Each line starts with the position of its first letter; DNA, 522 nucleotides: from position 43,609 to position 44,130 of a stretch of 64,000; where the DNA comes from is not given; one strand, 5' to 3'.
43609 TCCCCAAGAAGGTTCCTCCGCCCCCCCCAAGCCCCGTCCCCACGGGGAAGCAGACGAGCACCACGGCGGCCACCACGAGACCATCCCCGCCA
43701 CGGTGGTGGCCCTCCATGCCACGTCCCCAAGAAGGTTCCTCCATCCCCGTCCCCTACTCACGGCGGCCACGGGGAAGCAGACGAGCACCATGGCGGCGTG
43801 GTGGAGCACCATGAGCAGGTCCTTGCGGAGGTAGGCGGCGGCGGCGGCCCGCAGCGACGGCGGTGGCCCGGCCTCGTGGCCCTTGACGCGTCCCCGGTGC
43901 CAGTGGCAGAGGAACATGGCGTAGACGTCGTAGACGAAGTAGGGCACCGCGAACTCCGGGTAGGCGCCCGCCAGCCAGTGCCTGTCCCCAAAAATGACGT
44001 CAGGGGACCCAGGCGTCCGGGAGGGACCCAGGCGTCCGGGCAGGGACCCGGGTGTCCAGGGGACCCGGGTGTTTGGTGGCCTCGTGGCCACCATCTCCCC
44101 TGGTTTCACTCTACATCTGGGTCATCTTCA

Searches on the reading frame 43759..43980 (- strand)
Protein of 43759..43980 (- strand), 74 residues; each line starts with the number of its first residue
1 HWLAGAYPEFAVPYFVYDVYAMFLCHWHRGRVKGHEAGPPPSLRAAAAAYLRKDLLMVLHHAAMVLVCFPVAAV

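Call 7: search_protein_families(library=pfam, proteins=[window:43759-43980:-], max_evalue=1)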
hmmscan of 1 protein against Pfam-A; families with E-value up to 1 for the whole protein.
seq(74 aa): 1 family
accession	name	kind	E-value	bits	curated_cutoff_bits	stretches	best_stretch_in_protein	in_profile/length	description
PF03798.21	TRAM_LAG1_CLN8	-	5.6e-05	23.6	24.6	1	4-71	48-92/198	TLC domain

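Call 8: find_homologous_proteins(query=window:43759-43980:-, max_evalue=0.01)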
Query seq(74 aa) (74 aa): 32 proteins with E <= 0.01 among 32 candidates.
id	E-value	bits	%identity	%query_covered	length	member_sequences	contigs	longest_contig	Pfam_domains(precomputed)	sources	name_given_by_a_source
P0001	4.3e-40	152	91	100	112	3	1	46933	PF03798.22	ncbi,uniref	ncbi:PREDICTED: protein FAM57B-like, partial [Pygoscelis adeliae]|uniref:protein FAM57B-like n=1 Tax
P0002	2.6e-39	150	89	100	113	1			PF03798.22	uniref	uniref:TLC domain-containing protein n=1 Tax=Otus sunia TaxID=257818 RepID=A0A8C8AH01_9STRI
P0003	9.4e-29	116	76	100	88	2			-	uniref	uniref:ceramide synthase-like n=1 Tax=Lonchura striata TaxID=40157 RepID=UPI000B4D495A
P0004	1.1e-28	116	77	89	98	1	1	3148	PF03798.22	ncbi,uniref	ncbi:protein FAM57B-like, partial [Antrostomus carolinensis]|uniref:protein FAM57B-like n=1 Tax=Antr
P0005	1.5e-28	116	78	100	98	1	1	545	-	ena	-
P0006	1.4e-24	103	91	72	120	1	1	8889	PF03798.22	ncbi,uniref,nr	ncbi:protein hypothetical protein [Limosa lapponica baueri]|uniref:TLC domain-containing protein n=1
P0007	4.1e-24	101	61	100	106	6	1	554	PF03798.22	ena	-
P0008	4.8e-24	101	70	100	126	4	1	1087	-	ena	-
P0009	1.6e-23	100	58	100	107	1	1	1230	PF03798.22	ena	-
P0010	2.1e-23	99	59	100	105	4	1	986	PF03798.22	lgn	-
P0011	8.6e-23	97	57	100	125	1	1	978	PF03798.22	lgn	-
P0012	1.3e-22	97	58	100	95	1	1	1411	PF03798.22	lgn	-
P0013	1.5e-22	97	57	100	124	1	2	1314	PF03798.22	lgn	-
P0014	4.2e-22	95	57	100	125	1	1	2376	PF03798.22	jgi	-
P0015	9.1e-22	94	58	100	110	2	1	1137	-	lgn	-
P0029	3.9e-12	63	97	49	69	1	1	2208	-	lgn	-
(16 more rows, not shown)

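Call 15: find_encoding_contigs(protein=P0001, flank=10000, max_places=4)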
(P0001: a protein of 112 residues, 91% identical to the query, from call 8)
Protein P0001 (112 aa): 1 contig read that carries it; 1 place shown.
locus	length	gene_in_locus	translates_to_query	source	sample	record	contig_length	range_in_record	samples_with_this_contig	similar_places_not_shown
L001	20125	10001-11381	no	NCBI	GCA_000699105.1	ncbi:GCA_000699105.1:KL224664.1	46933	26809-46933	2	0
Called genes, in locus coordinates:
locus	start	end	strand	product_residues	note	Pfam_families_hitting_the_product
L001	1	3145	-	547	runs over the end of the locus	-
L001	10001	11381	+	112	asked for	PF03798:TRAM_LAG1_CLN8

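Call 16: find_encoding_contigs(protein=P0029, flank=10000, max_places=4)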
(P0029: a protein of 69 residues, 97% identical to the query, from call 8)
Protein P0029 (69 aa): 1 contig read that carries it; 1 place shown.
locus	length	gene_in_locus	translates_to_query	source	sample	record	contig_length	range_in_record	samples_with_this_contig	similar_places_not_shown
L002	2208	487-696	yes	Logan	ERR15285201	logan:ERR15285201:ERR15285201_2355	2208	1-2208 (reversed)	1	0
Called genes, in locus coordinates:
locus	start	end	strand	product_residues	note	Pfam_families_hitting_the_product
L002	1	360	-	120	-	?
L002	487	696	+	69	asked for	-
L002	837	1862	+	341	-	PF03798:TRAM_LAG1_CLN8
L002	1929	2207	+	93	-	?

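Call 36: find_encoding_contigs(protein=P0006, flank=10000, max_places=3)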
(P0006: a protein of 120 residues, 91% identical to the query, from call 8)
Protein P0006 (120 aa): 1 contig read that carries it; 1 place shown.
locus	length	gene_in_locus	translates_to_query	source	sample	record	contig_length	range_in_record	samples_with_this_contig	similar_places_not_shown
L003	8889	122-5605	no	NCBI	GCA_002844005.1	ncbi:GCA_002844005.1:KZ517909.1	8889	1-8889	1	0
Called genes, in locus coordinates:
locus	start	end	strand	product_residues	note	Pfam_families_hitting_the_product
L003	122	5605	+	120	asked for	PF03798:TRAM_LAG1_CLN8 (weak)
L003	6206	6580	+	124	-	-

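Call 37: find_encoding_contigs(protein=P0004, flank=10000, max_places=3)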
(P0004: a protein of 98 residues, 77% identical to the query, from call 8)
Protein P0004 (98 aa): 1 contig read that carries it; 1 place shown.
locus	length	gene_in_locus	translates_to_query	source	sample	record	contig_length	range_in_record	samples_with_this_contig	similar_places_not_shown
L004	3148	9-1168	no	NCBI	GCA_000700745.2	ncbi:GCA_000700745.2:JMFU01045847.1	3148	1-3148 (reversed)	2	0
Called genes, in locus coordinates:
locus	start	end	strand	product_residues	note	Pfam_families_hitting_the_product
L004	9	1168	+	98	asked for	PF03798:TRAM_LAG1_CLN8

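Call 53: find_encoding_contigs(protein=P0002, flank=10000, max_places=3)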
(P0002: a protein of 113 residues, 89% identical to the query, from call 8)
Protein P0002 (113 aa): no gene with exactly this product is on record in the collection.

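Call 54: find_encoding_contigs(protein=P0003, flank=10000, max_places=3)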
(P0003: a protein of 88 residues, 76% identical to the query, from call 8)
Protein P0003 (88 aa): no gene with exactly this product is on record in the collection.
